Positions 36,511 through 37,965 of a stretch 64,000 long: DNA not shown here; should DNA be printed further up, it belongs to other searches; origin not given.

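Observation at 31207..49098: Orphan ~18 kb tailoring-enzyme island with three radical SAM enzymes, three methyltransferases, three glycosyltransferases and an HprK-like kinase, but no recognisable scaffold gene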

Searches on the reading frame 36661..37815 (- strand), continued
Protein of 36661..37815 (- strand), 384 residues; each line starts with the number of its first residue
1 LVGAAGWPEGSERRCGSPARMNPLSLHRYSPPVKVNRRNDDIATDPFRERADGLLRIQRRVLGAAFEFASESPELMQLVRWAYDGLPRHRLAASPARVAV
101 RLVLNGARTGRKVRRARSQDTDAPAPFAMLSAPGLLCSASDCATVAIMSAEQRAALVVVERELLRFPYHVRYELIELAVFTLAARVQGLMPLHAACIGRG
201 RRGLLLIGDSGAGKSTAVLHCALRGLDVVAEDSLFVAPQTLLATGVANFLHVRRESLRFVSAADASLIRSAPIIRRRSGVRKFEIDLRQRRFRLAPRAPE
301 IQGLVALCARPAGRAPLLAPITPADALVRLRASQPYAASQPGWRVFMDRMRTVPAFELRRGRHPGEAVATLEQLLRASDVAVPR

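Call 67: find_related_loci(query=A3, collection=metagenome_contigs, flank=10000)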
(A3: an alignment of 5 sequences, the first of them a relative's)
Query A3 (332 aa) in metagenome_contigs; peptide patterns used: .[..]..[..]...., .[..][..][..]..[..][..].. (x = any residue, [..] = any of these).
600 stretches matched a pattern (row limit reached: there are more); 8 encode a relative of the query (tblastn E <= 1e-3); 8 distinct loci.
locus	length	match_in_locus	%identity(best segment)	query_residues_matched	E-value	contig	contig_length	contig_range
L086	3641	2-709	26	20-265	2e-17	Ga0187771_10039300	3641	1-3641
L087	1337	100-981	24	16-306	3e-12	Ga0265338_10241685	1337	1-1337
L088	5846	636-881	37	118-209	2e-9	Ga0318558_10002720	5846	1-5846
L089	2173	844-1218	33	76-202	2e-8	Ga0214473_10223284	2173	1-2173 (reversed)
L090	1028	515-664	44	149-200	2e-8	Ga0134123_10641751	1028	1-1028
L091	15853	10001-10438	30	139-289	5e-8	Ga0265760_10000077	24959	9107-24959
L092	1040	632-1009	31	110-246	2e-7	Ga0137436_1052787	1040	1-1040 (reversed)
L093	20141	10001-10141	38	149-195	1e-5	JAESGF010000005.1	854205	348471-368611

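Call 71: search_protein_families(library=pfam, proteins=[L091:9608-10597:+, L091:10594-11037:+, L091:11037-12329:+, L091:12507-13325:-, L091:13233-13796:+, L091:13885-14790:+, L091:14937-15509:-, L091:6161-7162:+, L091:5169-6164:+, L091:4384-5319:+], max_evalue=0.1)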
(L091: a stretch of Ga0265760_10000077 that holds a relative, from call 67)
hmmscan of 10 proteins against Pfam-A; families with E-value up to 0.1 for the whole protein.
L091:9608-10597:+ (329 aa): 2 families
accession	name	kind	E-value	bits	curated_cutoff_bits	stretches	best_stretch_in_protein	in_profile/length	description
PF07475.17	Hpr_kinase_C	-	3.6e-07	30.3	33.3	1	141-192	8-59/171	HPr Serine kinase C-terminal domain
PF13191.12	AAA_16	-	0.031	15.2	32.6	0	151-186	22-63/167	AAA ATPase domain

L091:10594-11037:+ (147 aa): 0 families

L091:11037-12329:+ (430 aa): 1 family
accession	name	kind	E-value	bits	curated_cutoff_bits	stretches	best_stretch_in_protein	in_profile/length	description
PF14907.12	NTP_transf_5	-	6.5e-37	127.9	31.2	1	31-293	2-246/249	Uncharacterised nucleotidyltransferase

L091:12507-13325:- (272 aa): 0 families

L091:13233-13796:+ (187 aa): 1 family
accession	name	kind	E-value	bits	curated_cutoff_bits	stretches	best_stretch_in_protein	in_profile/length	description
PF04264.18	YceI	-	3.4e-50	170.7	23.7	1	16-184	1-150/150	YceI-like domain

L091:13885-14790:+ (301 aa): 3 families
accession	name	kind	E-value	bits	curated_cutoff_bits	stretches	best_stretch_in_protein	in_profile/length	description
PF02678.22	Pirin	-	1.7e-36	124.9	26.1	1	21-121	2-107/108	Pirin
PF05726.19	Pirin_C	-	1.3e-26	93.5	27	1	177-297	1-102/103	Pirin C-terminal cupin domain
PF07883.17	Cupin_2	-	0.0024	18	27.2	1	55-98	10-51/70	Cupin domain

L091:14937-15509:- (190 aa): 1 family
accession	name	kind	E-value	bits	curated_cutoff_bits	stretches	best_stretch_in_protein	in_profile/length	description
PF23933.1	DUF7269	-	0.078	13.5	29.1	1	13-68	28-82/162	Family of unknown function (DUF7269)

L091:6161-7162:+ (333 aa): 1 family
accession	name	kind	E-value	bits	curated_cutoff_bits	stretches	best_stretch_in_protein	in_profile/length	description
PF01613.24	Flavin_Reduct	-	8.9e-10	39.3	27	1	174-316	4-149/153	Flavin reductase like domain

L091:5169-6164:+ (331 aa): 12 families
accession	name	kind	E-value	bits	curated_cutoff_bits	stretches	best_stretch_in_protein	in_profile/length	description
PF13649.12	Methyltransf_25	-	4.7e-17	62.9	27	1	100-195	1-95/97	Methyltransferase domain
PF08241.18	Methyltransf_11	-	1.3e-15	58.2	21.2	1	101-196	1-90/95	Methyltransferase domain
PF08242.18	Methyltransf_12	-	6.8e-13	49.6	30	1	101-196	1-95/98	Methyltransferase domain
PF13847.12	Methyltransf_31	-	6.7e-11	42.5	27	1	96-196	3-104/145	Methyltransferase domain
PF13489.12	Methyltransf_23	-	1.3e-08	35.2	27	1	92-216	19-131/164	Methyltransferase domain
PF01209.24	Ubie_methyltran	-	8.9e-06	25.7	20.1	1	66-199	17-149/233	ubiE/COQ5 methyltransferase family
PF05724.17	TPMT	-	0.00022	21.4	26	1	94-136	35-77/218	Thiopurine S-methyltransferase (TPMT)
PF02353.26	CMAS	-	0.00023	21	27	1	82-159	47-126/273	Mycolic acid cyclopropane synthetase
PF05958.17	tRNA_U5-meth_tr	-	0.015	14.8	23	1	99-157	204-261/357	tRNA (Uracil-5-)-methyltransferase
PF01135.25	PCMT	-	0.017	15.3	20.3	1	74-144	52-124/210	Protein-L-isoaspartate(D-aspartate) O-methyltransferase (PCMT)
PF03848.20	TehB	-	0.036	13.9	20.4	1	91-134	26-68/193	Tellurite resistance protein TehB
PF01170.24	UPF0020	-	0.086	13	22.3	0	118-166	76-131/197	RMKL-like, methyltransferase domain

L091:4384-5319:+ (311 aa): 9 families
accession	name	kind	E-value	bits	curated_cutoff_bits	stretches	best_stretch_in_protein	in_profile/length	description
PF13649.12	Methyltransf_25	-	8.2e-18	65.3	27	1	119-208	1-96/97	Methyltransferase domain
PF08241.18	Methyltransf_11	-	2.9e-17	63.5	21.2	1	120-212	1-94/95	Methyltransferase domain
PF13489.12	Methyltransf_23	-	2.4e-10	40.9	27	1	111-223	17-126/164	Methyltransferase domain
PF13847.12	Methyltransf_31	-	8e-10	39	27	1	119-217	7-113/145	Methyltransferase domain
PF08242.18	Methyltransf_12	-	4.3e-09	37.4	30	1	120-209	1-96/98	Methyltransferase domain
PF01209.24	Ubie_methyltran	-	5e-09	36.3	20.1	1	113-216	45-154/233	ubiE/COQ5 methyltransferase family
PF08003.17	Methyltransf_9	-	5.2e-05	22.8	23.8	1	107-151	107-151/315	Protein of unknown function (DUF1698)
PF01728.25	FtsJ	-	0.012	16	24.1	1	115-154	21-59/181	FtsJ-like methyltransferase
PF07021.18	MetW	-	0.031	14.3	21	1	119-205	17-102/193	Methionine biosynthesis protein MetW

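Call 78: find_homologous_proteins(query=L091:9608-10594:+)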
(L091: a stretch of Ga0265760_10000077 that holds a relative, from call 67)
Query L091:9608-10594:+ (329 aa): 332 proteins with E <= 0.001 among 8000 candidates; the best 120 are listed.
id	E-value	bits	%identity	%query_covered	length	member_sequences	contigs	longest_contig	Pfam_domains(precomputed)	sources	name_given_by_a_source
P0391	2.2e-220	749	98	100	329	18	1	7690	PF07475.18,PF27840.1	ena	-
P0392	1.9e-196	670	89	100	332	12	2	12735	PF07475.18,PF27840.1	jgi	jgi:hypothetical protein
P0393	2.5e-195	667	89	100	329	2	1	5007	PF07475.18,PF27840.1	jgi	jgi:hypothetical protein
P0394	3.2e-195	666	89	100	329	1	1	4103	PF07475.18,PF27840.1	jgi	-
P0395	1.1e-194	665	88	100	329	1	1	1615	PF07475.18,PF27840.1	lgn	-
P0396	1.6e-192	657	87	100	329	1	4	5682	PF07475.18,PF27840.1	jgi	jgi:hypothetical protein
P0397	3.4e-192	656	88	100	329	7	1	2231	PF07475.18,PF27840.1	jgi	jgi:hypothetical protein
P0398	7.2e-192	655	87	100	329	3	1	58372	PF07475.18,PF27840.1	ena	-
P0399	1.5e-191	654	87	100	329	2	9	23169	PF07475.18,PF27840.1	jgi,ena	jgi:hypothetical protein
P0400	2.6e-191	653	87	100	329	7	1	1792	PF27840.1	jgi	jgi:hypothetical protein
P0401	3.4e-191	653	86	100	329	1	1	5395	PF07475.18,PF27840.1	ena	-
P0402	1.0e-189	648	86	100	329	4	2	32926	PF07475.18,PF27840.1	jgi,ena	jgi:hypothetical protein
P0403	2.8e-189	647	86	100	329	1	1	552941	PF07475.18,PF27840.1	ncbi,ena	-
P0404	2.9e-188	643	86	100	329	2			PF07475.18,PF27840.1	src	-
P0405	4.7e-187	639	87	100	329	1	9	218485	PF07475.18,PF27840.1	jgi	jgi:hypothetical protein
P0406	7.2e-187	639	85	100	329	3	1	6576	PF07475.18,PF27840.1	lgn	-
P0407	1.4e-186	638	86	100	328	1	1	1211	PF07475.18,PF27840.1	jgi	-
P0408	1.8e-186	638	84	100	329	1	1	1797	PF07475.18,PF27840.1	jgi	jgi:hypothetical protein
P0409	4.1e-186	636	84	100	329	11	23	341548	PF07475.18,PF27840.1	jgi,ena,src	jgi:hypothetical protein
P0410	5.6e-186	636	84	100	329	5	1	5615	PF07475.18,PF27840.1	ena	-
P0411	1.8e-185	634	85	100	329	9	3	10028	PF07475.18,PF27840.1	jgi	jgi:hypothetical protein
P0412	2.0e-185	634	85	100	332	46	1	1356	PF07475.18,PF27840.1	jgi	-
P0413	4.5e-185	633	85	100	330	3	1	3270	PF07475.18,PF27840.1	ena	-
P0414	2.8e-184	630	84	100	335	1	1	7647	PF07475.18,PF27840.1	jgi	jgi:hypothetical protein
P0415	5.9e-184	629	84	100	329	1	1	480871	PF07475.18,PF27840.1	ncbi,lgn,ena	-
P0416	2.4e-183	627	84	99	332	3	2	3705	PF07475.18,PF27840.1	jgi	jgi:hypothetical protein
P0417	6.1e-183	626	83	100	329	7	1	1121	PF07475.18,PF27840.1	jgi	jgi:hypothetical protein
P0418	1.4e-181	622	83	100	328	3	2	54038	PF07475.18,PF27840.1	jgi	jgi:hypothetical protein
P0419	3.9e-181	620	82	100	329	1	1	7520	PF07475.18,PF27840.1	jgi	jgi:hypothetical protein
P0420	1.2e-180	618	83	100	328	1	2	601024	PF07475.18,PF27840.1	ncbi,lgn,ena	-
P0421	1.4e-179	615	83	100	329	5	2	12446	PF07475.18,PF27840.1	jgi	jgi:hypothetical protein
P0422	1.5e-179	615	82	100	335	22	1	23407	PF07475.18,PF27840.1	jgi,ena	-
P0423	1.6e-179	615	81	99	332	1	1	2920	PF07475.18,PF27840.1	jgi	jgi:hypothetical protein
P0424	9.7e-179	612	81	99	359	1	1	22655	PF07475.18,PF27840.1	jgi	jgi:HPr Serine kinase C-terminal domain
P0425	2.1e-178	611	82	99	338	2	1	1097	PF07475.18,PF27840.1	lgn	-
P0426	5.6e-178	610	80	100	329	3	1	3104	PF07475.18,PF27840.1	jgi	jgi:hypothetical protein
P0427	9.4e-178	609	81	100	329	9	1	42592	PF07475.18,PF27840.1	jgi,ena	-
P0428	1.0e-177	609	81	100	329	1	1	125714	PF07475.18,PF27840.1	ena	-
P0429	1.7e-173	595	78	100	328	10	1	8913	PF07475.18,PF27840.1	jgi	jgi:hypothetical protein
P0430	1.2e-172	592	80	99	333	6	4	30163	PF07475.18,PF27840.1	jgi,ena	jgi:hypothetical protein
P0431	1.3e-172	592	80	100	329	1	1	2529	PF07475.18,PF27840.1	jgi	jgi:hypothetical protein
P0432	5.9e-172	590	78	100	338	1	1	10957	PF07475.18,PF27840.1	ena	-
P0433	1.6e-169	582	79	99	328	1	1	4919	PF07475.18,PF27840.1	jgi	jgi:hypothetical protein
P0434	8.9e-169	579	78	99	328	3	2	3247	PF07475.18,PF27840.1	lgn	-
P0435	4.4e-168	577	88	87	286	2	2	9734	PF07475.18,PF27840.1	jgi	jgi:hypothetical protein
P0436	2.0e-167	575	78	99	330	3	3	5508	PF27840.1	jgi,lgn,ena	-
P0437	2.3e-167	575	77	100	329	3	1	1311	PF07475.18,PF27840.1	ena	-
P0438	2.7e-167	575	75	100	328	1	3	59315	PF07475.18,PF27840.1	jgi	jgi:hypothetical protein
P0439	4.3e-166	571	76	100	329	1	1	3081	PF07475.18,PF27840.1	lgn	-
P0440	8.1e-166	570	79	99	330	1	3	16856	PF07475.18,PF27840.1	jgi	jgi:hypothetical protein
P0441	4.2e-165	567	76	100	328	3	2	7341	PF07475.18,PF27840.1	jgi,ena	jgi:hypothetical protein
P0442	1.7e-162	559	76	99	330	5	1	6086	PF07475.18,PF27840.1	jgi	jgi:hypothetical protein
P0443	4.6e-162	557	76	99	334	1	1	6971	PF07475.18,PF27840.1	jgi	jgi:hypothetical protein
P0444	8.4e-160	550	73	100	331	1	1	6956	PF07475.18,PF27840.1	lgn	-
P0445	1.3e-159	549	75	99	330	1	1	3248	PF07475.18,PF27840.1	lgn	-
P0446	1.9e-156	539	73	99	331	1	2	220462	PF07475.18,PF27840.1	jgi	jgi:hypothetical protein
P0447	3.1e-156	538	74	99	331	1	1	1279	PF07475.18,PF27840.1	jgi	jgi:hypothetical protein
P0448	3.8e-156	538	73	99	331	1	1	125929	PF07475.18,PF27840.1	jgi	jgi:hypothetical protein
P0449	1.2e-155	536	73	100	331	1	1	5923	PF07475.18,PF27840.1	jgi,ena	jgi:hypothetical protein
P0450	1.3e-151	523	72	99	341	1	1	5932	PF27840.1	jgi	jgi:hypothetical protein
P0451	2.2e-151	522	71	100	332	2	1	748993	PF07475.18,PF27840.1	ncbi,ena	-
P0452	2.6e-150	519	71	100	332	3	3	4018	PF07475.18,PF27840.1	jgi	jgi:hypothetical protein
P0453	3.0e-150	518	71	99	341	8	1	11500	PF07475.18,PF27840.1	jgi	jgi:hypothetical protein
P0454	1.0e-148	513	80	87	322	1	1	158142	PF07475.18,PF27840.1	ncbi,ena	-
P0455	1.9e-146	506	70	100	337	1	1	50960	PF07475.18,PF27840.1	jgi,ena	-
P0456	5.6e-144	498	76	87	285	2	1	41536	PF07475.18,PF27840.1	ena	-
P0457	7.9e-142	491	75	87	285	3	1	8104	PF07475.18,PF27840.1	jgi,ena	-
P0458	4.8e-140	485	76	86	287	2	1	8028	PF07475.18,PF27840.1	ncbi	ncbi:MAG: hypothetical protein WAM78_13045 [Candidatus Sulfotelmatobacter sp.]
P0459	1.1e-128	448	87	71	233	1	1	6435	PF07475.18,PF27840.1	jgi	jgi:energy-coupling factor transporter ATP-binding protein EcfA2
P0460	5.2e-125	436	61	99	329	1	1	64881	PF27840.1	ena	-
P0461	5.6e-121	422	58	99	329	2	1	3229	PF07475.18,PF27840.1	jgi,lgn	jgi:hypothetical protein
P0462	5.2e-120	419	58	98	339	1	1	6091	PF07475.18,PF27840.1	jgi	jgi:hypothetical protein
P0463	5.6e-118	412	58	100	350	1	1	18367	PF07475.18,PF27840.1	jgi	jgi:hypothetical protein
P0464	2.9e-117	410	61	94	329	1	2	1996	PF27840.1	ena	-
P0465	3.0e-117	410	59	99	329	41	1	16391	PF27840.1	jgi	jgi:hypothetical protein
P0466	4.1e-117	410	61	94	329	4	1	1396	PF27840.1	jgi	jgi:hypothetical protein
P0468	7.6e-117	409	60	94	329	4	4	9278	PF07475.18,PF27840.1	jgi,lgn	jgi:hypothetical protein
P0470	4.6e-115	403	58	94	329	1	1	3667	PF07475.18,PF27840.1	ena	-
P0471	1.3e-114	401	60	94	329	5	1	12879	PF27840.1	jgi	jgi:hypothetical protein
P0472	2.0e-114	401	58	98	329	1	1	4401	PF07475.18,PF27840.1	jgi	-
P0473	2.2e-114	401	57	99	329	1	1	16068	PF27840.1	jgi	jgi:hypothetical protein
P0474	1.7e-113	398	58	95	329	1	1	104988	PF07475.18,PF27840.1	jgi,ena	jgi:hypothetical protein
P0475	1.8e-113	398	59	93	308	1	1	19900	PF07475.18,PF27840.1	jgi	jgi:hypothetical protein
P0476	8.9e-113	395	58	92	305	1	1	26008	PF07475.18,PF27840.1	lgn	-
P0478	8.4e-112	392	55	100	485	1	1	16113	PF07475.18,PF27840.1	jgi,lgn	-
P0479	1.4e-111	391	56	99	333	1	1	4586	PF07475.18,PF27840.1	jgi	jgi:hypothetical protein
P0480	1.6e-109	385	56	95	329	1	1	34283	PF07475.18,PF27840.1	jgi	jgi:hypothetical protein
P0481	2.4e-109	384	56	94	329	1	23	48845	PF27840.1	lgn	-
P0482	1.9e-106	374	55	99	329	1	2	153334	PF07475.18,PF27840.1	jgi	jgi:hypothetical protein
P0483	9.9e-106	372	59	88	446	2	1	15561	PF07475.18,PF27840.1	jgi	jgi:hypothetical protein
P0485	2.7e-104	367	55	97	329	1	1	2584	PF07475.18,PF27840.1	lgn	-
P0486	1.2e-103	365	58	86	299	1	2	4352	PF07475.18,PF27840.1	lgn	-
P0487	2.0e-103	365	76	67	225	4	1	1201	PF07475.18,PF27840.1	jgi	jgi:hypothetical protein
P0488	9.6e-103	362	57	93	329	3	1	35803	PF07475.18,PF27840.1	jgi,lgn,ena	-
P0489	1.2e-102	362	54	96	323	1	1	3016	PF27840.1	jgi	jgi:hypothetical protein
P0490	1.4e-102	362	54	94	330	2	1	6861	PF07475.18,PF27840.1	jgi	jgi:hypothetical protein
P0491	1.7e-102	362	53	96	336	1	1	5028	PF27840.1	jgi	jgi:hypothetical protein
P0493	6.2e-102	360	52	99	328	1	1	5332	PF27840.1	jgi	jgi:hypothetical protein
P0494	1.4e-101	358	53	94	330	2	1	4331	PF27840.1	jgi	-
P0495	2.4e-101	358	54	94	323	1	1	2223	PF07475.18,PF27840.1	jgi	jgi:hypothetical protein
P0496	3.2e-101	357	53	94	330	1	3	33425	PF07475.18,PF27840.1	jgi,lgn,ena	-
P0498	4.9e-101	357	53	96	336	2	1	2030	PF27840.1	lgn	-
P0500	1.8e-100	355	53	98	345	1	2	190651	PF07475.18,PF27840.1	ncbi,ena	-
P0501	3.3e-100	354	52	95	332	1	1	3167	PF07475.18,PF27840.1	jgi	jgi:hypothetical protein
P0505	1.1e-99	352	51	98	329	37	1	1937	PF07475.18,PF27840.1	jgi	jgi:hypothetical protein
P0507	4.2e-99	350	81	61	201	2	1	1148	PF07475.18,PF27840.1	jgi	jgi:hypothetical protein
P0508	7.1e-99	350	52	97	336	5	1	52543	PF07475.18,PF27840.1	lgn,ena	-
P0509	7.3e-99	350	53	94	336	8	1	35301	PF27840.1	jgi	-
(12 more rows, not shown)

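Call 79: find_encoding_contigs(protein=P0451, flank=10000, max_places=1)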
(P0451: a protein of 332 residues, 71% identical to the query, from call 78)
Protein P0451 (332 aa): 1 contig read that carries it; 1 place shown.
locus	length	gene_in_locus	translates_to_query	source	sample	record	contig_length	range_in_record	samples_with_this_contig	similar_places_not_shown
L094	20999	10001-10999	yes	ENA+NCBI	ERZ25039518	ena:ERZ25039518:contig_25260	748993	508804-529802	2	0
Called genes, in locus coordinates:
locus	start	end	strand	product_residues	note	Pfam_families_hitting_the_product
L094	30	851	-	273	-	PF13489:Methyltransf_23, PF08241:Methyltransf_11, PF08242:Methyltransf_12, PF13649:Methyltransf_25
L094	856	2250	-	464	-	PF02310:B12-binding, PF04055:Radical_SAM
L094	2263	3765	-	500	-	PF02310:B12-binding (faint), PF04055:Radical_SAM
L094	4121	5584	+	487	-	PF02310:B12-binding, PF04055:Radical_SAM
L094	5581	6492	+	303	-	PF01209:Ubie_methyltran, PF08003:Methyltransf_9 (weak), PF13489:Methyltransf_23, PF13847:Methyltransf_31, PF08241:Methyltransf_11, PF08242:Methyltransf_12, PF13649:Methyltransf_25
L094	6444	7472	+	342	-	PF01613:Flavin_Reduct (weak)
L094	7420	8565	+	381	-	PF00534:Glycos_transf_1, PF13692:Glyco_trans_1_4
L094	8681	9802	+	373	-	PF13439:Glyco_transf_4, PF13477:Glyco_trans_4_2 (faint), PF13579:Glyco_trans_4_4, PF00534:Glycos_transf_1, PF13692:Glyco_trans_1_4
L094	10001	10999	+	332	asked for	PF27840:ScmC, PF07475:Hpr_kinase_C (weak)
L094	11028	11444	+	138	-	-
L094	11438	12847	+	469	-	PF14907:NTP_transf_5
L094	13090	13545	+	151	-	PF00027:cNMP_binding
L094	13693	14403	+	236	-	-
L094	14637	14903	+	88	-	-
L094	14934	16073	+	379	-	PF07238:PilZ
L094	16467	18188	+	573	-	PF10131:PTPS_related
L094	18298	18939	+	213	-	PF01725:Ham1p_like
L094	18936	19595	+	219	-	PF00702:Hydrolase, PF13419:HAD_2, PF13242:Hydrolase_like (weak)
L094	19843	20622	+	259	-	PF01127:Sdh_cyt (weak)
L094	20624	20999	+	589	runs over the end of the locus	PF00890:FAD_binding_2, PF01262:AlaDh_PNT_C (faint), PF07992:Pyr_redox_2 (faint), PF02910:Succ_DH_flav_C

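Call 80: find_encoding_contigs(protein=P0500, flank=10000, max_places=1)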
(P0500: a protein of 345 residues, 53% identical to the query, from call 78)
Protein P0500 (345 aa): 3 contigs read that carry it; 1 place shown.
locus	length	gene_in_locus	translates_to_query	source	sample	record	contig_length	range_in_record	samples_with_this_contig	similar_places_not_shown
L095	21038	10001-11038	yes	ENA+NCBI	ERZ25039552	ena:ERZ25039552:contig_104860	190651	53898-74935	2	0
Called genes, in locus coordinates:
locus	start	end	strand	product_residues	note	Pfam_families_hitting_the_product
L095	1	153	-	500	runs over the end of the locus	PF02310:B12-binding, PF04055:Radical_SAM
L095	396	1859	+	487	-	PF02310:B12-binding, PF04055:Radical_SAM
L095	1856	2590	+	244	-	PF01209:Ubie_methyltran, PF13489:Methyltransf_23, PF13847:Methyltransf_31, PF08241:Methyltransf_11, PF08242:Methyltransf_12, PF13649:Methyltransf_25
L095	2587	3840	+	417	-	PF00534:Glycos_transf_1, PF13692:Glyco_trans_1_4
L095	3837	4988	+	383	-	PF13439:Glyco_transf_4, PF13477:Glyco_trans_4_2 (weak), PF13579:Glyco_trans_4_4, PF00534:Glycos_transf_1, PF13524:Glyco_trans_1_2 (weak), PF13692:Glyco_trans_1_4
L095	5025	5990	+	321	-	PF00685:Sulfotransfer_1, PF13469:Sulfotransfer_3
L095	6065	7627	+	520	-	-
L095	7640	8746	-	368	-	PF01757:Acyl_transf_3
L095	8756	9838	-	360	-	PF01757:Acyl_transf_3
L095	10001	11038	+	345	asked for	PF27840:ScmC, PF07475:Hpr_kinase_C (weak)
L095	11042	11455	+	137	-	-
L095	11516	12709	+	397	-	PF14907:NTP_transf_5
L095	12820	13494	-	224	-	PF00072:Response_reg (weak), PF13542:HTH_Tnp_ISL3 (faint), PF00196:GerE, PF04545:Sigma70_r4 (weak), PF08281:Sigma70_r4_2, PF13384:HTH_23 (weak), PF08279:HTH_11 (faint)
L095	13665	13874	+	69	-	-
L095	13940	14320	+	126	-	-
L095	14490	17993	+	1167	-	PF02563:Poly_export, PF10531:SLBB, PF22461:SLBB_2, PF10531:SLBB (weak)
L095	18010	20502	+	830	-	PF14378:PAP2_3 (faint), PF01569:PAP2, PF14052:Caps_assemb_Wzi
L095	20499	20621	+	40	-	-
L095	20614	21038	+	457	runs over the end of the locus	PF02706:Wzz (weak), PF13807:GNVR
